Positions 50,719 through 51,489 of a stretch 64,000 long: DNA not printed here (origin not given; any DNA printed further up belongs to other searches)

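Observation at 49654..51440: AT-rich HTH-ImmA/IrrE plus DUF4411 (PIN-like) two-gene cassette inserted between cobS and prfB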

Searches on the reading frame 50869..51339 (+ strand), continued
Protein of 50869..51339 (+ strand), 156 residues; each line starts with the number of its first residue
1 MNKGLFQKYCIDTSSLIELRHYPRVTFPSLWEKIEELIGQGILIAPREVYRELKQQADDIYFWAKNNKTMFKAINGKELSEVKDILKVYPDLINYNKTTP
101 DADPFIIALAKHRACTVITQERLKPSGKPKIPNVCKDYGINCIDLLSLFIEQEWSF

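Call 82: find_related_loci(query=window:50869-51336:+, collection=metagenome_contigs, flank=4000)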
Query window:50869-51336:+ (156 aa) in metagenome_contigs; peptide patterns used: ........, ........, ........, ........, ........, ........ (x = any residue, [..] = any of these).
93 stretches matched a pattern; 3 encode a relative of the query (tblastn E <= 1e-3); 3 distinct loci.
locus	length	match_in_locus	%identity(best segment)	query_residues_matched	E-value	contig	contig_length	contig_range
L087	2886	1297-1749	47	9-156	6e-46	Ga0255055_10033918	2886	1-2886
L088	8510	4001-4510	42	9-156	5e-32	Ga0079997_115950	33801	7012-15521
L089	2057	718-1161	27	8-156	2e-16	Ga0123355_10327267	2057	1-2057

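Call 88: search_protein_families(library=pfam, proteins=[L043:3058-4788:+], max_evalue=0.01)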
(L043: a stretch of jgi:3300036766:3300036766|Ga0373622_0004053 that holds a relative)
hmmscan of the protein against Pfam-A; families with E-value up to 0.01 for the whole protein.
L043:3058-4788:+ (577 aa): 8 families
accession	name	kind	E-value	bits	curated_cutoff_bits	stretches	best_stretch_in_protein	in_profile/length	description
PF02463.25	SMC_N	-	3.3e-15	56.5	40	1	22-534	17-217/220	RecF/RecN/SMC N terminal domain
PF13476.12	AAA_23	-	6.1e-07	30.7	27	1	5-226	2-130/201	AAA domain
PF13191.12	AAA_16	-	8.4e-06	26.8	32.6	1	13-56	9-51/167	AAA ATPase domain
PF13304.12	AAA_21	-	0.00051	20.6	27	0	464-518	246-302/304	AAA domain, putative AbiEii toxin, Type IV TA system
PF13175.12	AAA_15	-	0.0017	18.5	32.1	1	1-238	1-134/374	AAA ATPase domain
PF25199.1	nSTAND_NTPase5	-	0.0037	17.5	34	0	2-78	14-91/145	Novel STAND NTPase 5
PF13555.12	AAA_29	-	0.0066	16.6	27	0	26-52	19-45/61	P-loop containing region of AAA domain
PF13401.12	AAA_22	-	0.0075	17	27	0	27-48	3-24/130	AAA domain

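Call 89: search_protein_families(library=padloc, proteins=[L043:3058-4788:+], max_evalue=0.001)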
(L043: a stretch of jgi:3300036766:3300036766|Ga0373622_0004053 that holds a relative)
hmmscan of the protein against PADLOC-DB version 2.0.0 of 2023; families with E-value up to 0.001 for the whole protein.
L043:3058-4788:+ (577 aa): 11 families
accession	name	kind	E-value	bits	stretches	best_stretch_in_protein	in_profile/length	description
PDLC04135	mad3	-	1.9e-27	94.8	1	2-567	2-373/374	mads_3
PDLC04140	mad8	-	2.3e-06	25.4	0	30-260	28-101/314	mads_8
PDLC00309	PtuA1|PtuA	-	9.5e-06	22.9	1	2-70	3-72/413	AAA ATPase domain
PDLC02980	AriA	-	5.8e-05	21.2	0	464-517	246-301/304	-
PDLC03859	LmuB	-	6e-05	20.4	0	29-115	24-97/611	-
PDLC00298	PtuA1|PtuA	-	0.00056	17.1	0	2-54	3-48/423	AAA ATPase domain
PDLC00269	PtuA1|PtuA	-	0.00062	17.1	0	5-89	6-90/446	AAA ATPase domain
PDLC00292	PtuA1|PtuA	-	0.00065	16.2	1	2-70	309-376/726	AAA ATPase domain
PDLC00287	PtuA1|PtuA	-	0.00069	16.4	0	2-116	198-309/584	AAA ATPase domain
PDLC00284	PtuA1|PtuA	-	0.00079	16.4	0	2-54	62-108/545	AAA ATPase domain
PDLC00288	PtuA1|PtuA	-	0.00094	15.9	1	2-82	314-397/733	AAA ATPase domain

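Call 95: search_protein_representatives(alignment_id=A3)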
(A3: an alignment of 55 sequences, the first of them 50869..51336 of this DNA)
Query: 55 sequences, 156 profile positions. Proteins with E-value up to 0.001 (for the whole library): 8109; up to 1e-10: 4886; up to 1e-30: 950. The best 150 are listed.
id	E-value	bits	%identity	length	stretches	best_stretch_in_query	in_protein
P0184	5.8e-56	204.8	-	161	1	4-156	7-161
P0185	3.6e-55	202.2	-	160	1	3-156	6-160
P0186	7.2e-53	194.8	-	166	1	6-156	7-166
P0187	2.7e-52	192.9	-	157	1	4-156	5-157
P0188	3.3e-52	192.6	-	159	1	4-156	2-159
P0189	4.8e-52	192.1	-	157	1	4-156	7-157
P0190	5.3e-52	191.9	-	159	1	4-156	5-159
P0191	5.9e-52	191.8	-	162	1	4-156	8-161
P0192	7.3e-52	191.5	-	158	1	3-156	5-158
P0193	1.0e-51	191.0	-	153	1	6-156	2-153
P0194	1.1e-51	190.9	-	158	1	6-156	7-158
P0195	2.2e-51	189.9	-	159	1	3-155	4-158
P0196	2.4e-51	189.8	-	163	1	4-156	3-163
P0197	3.6e-51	189.2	-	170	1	2-156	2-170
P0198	5.0e-51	188.8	-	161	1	6-156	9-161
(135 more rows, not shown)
